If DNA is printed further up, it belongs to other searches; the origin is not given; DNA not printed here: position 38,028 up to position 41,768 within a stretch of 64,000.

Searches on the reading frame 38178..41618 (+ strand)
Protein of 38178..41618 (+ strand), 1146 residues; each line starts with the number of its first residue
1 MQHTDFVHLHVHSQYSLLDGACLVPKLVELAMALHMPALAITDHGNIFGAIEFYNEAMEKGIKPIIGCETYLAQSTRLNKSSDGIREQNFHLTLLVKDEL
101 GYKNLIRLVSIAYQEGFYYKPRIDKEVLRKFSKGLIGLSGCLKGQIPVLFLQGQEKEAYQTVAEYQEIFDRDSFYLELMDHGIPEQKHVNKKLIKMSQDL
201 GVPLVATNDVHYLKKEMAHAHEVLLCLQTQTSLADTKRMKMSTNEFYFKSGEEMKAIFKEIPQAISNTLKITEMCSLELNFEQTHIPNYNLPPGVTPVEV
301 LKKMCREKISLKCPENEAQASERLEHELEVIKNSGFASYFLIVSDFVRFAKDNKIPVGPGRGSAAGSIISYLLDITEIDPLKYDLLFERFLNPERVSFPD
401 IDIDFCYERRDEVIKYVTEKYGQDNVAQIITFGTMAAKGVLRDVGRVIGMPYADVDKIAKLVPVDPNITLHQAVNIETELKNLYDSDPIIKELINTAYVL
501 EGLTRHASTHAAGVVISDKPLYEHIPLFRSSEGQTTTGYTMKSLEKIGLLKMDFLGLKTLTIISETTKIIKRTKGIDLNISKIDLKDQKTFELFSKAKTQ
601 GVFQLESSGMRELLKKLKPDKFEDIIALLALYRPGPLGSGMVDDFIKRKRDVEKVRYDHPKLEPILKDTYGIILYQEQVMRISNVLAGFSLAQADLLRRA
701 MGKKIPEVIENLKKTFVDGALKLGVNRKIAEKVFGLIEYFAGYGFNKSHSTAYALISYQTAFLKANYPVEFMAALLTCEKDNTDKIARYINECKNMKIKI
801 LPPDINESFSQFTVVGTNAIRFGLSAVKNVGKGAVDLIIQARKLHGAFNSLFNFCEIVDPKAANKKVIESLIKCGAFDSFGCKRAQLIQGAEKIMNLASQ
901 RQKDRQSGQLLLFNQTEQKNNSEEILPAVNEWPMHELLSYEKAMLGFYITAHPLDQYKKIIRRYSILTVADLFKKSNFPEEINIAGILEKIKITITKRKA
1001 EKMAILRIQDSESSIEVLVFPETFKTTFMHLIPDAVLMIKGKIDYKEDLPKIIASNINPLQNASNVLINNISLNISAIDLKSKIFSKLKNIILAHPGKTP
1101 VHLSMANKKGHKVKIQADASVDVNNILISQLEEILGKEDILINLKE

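Call 46: search_protein_families(library=pfam, proteins=[window:38178-41618:+])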
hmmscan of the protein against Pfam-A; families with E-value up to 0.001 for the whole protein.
window:38178-41618:+ (1146 aa): 5 families
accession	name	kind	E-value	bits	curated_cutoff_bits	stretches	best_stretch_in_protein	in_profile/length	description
PF07733.18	DNA_pol3_alpha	-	2.4e-104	349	23.9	1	300-556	2-260/260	Bacterial DNA polymerase III alpha NTPase domain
PF17657.6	DNA_pol3_finger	-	1.6e-67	226.5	22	1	559-722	1-164/166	Bacterial DNA polymerase III alpha subunit finger domain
PF02811.25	PHP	-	4.8e-58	196.5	26.4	1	8-181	1-164/164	PHP domain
PF14579.12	HHH_6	-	6.5e-30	103.6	25.6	1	797-887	1-90/90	Helix-hairpin-helix motif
PF01336.31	tRNA_anti-codon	-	2.1e-06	28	27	1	983-1060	2-75/75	OB-fold nucleic acid binding domain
